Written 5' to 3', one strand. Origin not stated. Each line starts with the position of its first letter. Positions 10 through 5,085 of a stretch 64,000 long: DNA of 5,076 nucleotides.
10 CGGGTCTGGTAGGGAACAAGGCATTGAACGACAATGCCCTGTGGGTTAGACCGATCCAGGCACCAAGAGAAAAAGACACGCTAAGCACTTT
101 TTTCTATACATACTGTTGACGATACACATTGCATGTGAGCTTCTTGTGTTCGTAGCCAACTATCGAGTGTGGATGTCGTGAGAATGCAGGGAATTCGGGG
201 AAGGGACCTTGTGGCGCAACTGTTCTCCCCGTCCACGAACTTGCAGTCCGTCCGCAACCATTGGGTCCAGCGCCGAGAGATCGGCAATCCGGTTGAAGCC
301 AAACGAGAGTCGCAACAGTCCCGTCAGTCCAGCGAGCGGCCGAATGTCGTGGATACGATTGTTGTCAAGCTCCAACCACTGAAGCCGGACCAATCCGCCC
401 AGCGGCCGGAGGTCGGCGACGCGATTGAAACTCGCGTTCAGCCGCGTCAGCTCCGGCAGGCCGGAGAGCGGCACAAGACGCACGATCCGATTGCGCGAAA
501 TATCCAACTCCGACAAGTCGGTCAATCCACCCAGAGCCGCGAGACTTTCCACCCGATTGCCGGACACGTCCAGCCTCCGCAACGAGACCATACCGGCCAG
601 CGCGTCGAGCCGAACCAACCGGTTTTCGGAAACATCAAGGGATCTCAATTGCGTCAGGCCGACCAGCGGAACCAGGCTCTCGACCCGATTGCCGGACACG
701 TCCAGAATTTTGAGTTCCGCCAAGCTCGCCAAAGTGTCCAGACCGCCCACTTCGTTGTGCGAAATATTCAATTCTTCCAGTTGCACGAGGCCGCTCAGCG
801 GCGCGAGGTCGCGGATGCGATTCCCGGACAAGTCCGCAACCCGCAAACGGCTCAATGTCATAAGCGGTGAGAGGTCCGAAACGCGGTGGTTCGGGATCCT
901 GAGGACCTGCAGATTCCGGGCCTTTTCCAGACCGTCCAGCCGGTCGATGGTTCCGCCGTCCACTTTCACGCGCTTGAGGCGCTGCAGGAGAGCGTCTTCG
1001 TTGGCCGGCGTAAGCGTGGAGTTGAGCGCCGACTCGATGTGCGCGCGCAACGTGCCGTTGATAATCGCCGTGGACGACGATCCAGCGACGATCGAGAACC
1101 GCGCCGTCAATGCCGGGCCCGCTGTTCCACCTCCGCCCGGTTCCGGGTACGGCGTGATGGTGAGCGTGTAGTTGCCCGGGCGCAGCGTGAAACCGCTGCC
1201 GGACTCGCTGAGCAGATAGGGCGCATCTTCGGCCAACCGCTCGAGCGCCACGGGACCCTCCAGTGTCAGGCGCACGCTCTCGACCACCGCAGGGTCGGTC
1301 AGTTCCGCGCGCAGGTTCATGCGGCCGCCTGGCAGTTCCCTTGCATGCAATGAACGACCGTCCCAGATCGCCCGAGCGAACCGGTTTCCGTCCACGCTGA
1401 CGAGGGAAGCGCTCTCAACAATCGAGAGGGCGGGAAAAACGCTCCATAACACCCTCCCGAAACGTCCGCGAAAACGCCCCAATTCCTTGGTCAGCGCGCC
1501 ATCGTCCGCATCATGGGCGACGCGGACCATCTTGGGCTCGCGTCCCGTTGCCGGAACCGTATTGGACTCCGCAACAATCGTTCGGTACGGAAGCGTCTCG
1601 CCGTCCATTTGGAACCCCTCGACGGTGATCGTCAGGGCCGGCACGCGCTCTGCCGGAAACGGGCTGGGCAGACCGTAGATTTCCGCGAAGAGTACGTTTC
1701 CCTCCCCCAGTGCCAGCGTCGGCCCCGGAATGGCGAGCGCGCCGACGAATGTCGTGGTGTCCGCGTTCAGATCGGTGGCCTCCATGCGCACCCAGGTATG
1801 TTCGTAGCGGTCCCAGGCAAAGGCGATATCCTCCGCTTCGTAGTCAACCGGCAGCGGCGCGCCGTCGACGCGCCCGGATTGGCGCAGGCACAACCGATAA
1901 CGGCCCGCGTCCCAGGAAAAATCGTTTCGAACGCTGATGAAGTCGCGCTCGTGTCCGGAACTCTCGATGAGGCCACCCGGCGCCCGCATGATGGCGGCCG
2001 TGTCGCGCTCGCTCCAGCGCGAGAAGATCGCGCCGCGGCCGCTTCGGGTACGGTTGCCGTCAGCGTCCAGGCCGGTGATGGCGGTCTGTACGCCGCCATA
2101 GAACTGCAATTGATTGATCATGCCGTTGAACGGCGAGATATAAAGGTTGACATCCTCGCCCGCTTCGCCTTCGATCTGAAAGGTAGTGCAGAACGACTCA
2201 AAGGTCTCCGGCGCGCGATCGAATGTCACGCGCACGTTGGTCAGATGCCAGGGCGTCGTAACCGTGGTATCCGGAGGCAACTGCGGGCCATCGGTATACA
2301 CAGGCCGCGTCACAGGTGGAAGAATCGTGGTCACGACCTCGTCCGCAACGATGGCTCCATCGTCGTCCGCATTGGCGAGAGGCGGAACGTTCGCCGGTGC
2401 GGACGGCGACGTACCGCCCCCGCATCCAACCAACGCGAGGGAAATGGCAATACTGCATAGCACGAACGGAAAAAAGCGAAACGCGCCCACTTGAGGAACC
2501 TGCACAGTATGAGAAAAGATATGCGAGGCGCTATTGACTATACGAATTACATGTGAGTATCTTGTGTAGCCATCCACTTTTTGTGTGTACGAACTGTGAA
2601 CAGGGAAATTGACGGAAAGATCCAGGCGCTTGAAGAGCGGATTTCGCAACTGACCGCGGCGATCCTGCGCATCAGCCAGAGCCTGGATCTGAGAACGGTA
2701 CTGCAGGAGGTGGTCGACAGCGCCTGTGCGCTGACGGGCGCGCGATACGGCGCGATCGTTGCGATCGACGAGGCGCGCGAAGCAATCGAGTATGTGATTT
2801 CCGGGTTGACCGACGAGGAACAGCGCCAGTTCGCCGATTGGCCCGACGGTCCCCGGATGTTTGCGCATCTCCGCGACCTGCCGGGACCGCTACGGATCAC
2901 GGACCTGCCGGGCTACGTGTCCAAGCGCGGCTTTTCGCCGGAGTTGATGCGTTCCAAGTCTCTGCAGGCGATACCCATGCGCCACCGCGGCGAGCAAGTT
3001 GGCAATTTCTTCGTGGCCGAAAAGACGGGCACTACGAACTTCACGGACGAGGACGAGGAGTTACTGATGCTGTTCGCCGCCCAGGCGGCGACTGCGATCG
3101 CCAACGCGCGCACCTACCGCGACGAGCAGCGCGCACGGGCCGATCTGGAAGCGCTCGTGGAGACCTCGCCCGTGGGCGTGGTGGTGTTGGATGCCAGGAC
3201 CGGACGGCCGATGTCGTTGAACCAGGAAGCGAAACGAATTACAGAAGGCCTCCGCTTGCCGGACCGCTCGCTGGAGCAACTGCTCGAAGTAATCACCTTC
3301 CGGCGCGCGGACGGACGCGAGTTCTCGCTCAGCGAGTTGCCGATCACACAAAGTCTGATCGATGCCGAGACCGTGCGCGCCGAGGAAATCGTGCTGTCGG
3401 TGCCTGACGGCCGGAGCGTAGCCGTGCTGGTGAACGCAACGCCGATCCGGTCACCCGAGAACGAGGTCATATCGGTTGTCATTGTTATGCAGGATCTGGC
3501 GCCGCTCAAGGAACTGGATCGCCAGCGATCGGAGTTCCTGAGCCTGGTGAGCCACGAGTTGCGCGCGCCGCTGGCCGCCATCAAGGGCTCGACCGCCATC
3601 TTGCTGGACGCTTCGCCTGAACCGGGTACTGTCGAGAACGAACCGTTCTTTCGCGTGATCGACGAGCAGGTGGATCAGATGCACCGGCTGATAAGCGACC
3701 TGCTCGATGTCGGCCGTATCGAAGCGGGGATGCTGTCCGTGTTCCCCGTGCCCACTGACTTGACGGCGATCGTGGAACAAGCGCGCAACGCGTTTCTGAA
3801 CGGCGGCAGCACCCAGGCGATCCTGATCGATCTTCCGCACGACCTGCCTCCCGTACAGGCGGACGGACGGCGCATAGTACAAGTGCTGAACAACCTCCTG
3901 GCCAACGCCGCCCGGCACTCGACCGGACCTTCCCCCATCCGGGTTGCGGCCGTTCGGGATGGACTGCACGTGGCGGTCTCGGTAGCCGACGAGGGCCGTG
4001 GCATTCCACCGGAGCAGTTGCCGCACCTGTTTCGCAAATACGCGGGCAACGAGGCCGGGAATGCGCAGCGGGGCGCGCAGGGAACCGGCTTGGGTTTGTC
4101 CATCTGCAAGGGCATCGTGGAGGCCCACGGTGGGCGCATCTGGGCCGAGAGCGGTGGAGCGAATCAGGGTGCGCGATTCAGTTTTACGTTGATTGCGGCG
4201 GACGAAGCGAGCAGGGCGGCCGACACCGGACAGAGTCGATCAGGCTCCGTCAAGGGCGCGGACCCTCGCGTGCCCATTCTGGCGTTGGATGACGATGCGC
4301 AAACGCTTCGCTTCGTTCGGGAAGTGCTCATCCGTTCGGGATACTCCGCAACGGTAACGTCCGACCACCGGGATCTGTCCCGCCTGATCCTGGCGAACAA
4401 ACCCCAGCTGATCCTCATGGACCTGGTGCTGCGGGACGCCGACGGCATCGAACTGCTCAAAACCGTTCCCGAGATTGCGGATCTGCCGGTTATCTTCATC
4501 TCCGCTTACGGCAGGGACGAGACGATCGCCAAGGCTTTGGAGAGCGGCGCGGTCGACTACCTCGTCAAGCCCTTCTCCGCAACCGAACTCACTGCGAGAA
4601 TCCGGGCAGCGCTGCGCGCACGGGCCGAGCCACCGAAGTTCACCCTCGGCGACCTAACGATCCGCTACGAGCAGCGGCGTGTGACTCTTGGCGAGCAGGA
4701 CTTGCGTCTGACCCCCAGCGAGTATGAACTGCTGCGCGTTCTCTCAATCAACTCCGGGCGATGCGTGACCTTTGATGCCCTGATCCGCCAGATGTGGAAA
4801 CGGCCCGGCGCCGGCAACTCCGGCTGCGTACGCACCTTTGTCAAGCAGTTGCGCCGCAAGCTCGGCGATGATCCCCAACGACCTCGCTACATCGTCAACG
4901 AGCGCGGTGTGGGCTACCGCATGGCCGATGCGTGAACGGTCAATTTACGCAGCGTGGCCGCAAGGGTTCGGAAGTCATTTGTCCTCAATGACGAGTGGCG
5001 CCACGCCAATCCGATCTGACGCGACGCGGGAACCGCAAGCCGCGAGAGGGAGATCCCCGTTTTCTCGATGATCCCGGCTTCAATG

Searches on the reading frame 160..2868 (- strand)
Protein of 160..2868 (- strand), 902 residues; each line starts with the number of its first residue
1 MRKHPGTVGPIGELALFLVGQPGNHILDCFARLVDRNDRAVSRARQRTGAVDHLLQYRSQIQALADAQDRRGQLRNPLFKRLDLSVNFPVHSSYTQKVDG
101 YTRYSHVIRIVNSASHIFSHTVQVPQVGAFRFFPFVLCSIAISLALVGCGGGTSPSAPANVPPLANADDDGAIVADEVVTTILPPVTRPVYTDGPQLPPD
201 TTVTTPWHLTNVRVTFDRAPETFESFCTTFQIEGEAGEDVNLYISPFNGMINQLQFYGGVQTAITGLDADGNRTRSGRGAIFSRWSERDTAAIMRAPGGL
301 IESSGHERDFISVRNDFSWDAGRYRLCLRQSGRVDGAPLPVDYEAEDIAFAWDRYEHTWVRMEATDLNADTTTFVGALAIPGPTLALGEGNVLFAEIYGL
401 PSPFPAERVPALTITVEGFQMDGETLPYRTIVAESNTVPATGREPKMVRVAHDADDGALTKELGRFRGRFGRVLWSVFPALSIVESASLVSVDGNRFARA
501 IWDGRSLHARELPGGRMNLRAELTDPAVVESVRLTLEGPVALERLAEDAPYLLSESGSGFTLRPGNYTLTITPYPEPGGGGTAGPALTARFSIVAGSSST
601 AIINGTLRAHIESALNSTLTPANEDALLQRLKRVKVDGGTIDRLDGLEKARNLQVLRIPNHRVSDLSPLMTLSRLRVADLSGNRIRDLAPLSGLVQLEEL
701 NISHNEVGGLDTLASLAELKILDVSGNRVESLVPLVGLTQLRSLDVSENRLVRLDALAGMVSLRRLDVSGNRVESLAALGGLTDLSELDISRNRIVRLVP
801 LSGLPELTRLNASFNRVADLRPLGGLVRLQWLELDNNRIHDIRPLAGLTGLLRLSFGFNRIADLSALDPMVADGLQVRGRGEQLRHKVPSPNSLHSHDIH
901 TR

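Call 11: search_protein_families(library=pfam, proteins=[window:160-2868:-], max_evalue=0.001)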
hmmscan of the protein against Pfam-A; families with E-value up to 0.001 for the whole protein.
window:160-2868:- (902 aa): 9 families
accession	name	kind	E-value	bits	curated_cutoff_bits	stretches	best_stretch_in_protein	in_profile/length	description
PF12799.13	LRR_4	-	1.3e-36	124.2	27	5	674-713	2-42/44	Leucine Rich repeats (2 copies)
PF13855.12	LRR_8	-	1.7e-23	82.6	27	4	718-772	2-60/61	Leucine rich repeat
PF23952.1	LRR_EndoS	-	6.4e-10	39.7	27.9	1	632-727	26-116/116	Endo-beta-N-acetylglucosaminidase EndoS LRR domain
PF00560.39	LRR_1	-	2.9e-09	35.7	20.6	0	696-710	1-15/23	Leucine Rich Repeat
PF23598.1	LRR_14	-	7.8e-09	35.2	40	1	643-840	39-252/353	Leucine-rich repeat region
PF14580.12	LRR_9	-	7.9e-08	32.5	30.5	0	674-767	20-116/175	Leucine-rich repeat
PF25019.1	LRR_R13L1-DRL21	-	3.5e-06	27.4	27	0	644-704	62-126/127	R13L1/DRL21 LRRs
PF23211.1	LRR_LRWD1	-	5.3e-06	26.7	28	0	713-772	38-97/190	Leucine-rich repeat and WD repeat-containing protein 1, LRR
PF24048.1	LRR_NXF1-5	-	7.5e-05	22.8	30.5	0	739-793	54-114/142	NXF1/2/3/5 leucine-rich repeat domain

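Call 55: list_cluster_members(proteins=[window:163-2868:-, window:163-2649:-, window:163-2577:-, window:163-2505:-, window:163-2490:-, window:163-2463:-, window:2581-4932:+, window:2596-4932:+])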
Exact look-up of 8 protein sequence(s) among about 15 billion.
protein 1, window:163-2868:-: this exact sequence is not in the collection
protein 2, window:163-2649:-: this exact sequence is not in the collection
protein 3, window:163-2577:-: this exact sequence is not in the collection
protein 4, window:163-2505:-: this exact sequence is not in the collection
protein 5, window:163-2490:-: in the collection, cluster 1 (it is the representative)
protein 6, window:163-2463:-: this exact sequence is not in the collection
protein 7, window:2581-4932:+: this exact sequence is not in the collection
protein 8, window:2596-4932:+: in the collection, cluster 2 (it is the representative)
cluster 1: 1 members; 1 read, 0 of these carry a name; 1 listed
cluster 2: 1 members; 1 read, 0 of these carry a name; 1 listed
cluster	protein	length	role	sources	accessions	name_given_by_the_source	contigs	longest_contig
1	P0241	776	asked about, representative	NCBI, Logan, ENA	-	-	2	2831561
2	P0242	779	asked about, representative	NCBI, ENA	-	-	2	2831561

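Call 56: find_encoding_contigs(protein=P0241, flank=10000, max_places=1)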
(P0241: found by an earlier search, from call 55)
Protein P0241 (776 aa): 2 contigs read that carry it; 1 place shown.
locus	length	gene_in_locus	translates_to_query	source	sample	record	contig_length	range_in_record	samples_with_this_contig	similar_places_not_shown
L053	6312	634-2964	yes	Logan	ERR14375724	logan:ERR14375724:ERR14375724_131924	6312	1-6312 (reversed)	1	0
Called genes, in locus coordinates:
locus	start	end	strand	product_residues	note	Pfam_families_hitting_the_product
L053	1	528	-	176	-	?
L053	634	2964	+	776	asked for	PF14580:LRR_9 (faint), PF23598:LRR_14, PF23952:LRR_EndoS (faint), PF12799:LRR_4 (weak), PF13855:LRR_8 (weak), PF12799:LRR_4 (weak), PF13855:LRR_8, PF12799:LRR_4 (weak), +3 more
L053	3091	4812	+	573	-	-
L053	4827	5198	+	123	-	-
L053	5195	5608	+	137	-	-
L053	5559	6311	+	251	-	?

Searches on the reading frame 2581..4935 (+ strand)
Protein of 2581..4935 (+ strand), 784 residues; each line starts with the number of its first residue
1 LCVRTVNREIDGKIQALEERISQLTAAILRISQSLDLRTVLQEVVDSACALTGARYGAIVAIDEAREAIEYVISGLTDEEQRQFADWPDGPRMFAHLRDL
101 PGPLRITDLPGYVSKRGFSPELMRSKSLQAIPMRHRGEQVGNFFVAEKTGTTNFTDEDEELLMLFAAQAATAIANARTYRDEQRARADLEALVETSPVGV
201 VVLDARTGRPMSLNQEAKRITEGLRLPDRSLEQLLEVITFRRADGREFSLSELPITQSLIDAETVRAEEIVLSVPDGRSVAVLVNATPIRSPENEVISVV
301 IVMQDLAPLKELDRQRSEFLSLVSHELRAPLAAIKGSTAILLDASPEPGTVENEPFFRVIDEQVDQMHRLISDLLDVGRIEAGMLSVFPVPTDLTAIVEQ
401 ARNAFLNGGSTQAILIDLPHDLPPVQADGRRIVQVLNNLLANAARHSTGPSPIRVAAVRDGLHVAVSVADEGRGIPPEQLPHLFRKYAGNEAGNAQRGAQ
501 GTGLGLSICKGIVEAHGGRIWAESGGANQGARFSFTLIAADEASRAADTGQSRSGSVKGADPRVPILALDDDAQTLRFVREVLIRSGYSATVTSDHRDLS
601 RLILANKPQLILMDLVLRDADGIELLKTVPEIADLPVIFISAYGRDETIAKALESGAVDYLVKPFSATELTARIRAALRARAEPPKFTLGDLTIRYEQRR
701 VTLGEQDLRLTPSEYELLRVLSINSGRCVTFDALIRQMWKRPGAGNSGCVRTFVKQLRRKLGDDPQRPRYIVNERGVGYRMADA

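Call 11: search_protein_families(library=pfam, proteins=[window:2581-4935:+], max_evalue=0.001)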
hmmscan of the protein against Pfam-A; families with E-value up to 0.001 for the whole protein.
window:2581-4935:+ (784 aa): 12 families
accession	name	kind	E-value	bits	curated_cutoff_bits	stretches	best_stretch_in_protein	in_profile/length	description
PF02518.31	HATPase_c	-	1.6e-27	96.5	26.4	1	428-537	2-107/111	Histidine kinase-, DNA gyrase B-, and HSP90-like ATPase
PF00072.30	Response_reg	-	4.3e-22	78.8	30.2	1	566-675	1-111/111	Response regulator receiver domain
PF00486.34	Trans_reg_C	-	1.1e-19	70.7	26.2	1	706-781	2-77/77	Transcriptional regulatory protein, C terminal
PF00512.31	HisKA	-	6.4e-17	61.8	26.9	1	315-383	1-66/66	His Kinase A (phospho-acceptor) domain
PF13185.12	GAF_2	-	1.1e-13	52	28.6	1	35-174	2-136/136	GAF domain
PF01590.32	GAF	-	3.5e-11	44.2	22.4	1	36-173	1-133/133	GAF domain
PF00989.32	PAS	-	1.9e-09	38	22.6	1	188-305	2-112/113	PAS fold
PF13492.12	GAF_3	-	6.2e-06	27.1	27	1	122-175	77-129/129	GAF domain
PF13581.12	HATPase_c_2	-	2.9e-05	24.5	27.4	1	431-514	31-110/127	Histidine kinase-like ATPase domain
PF13188.13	PAS_8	-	0.00014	22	21.8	1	189-248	3-60/65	PAS domain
PF13426.13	PAS_9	-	0.00022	21.9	27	1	198-306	2-101/103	PAS domain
PF08448.16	PAS_4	-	0.00097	19.8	23.1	0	195-307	3-106/110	PAS fold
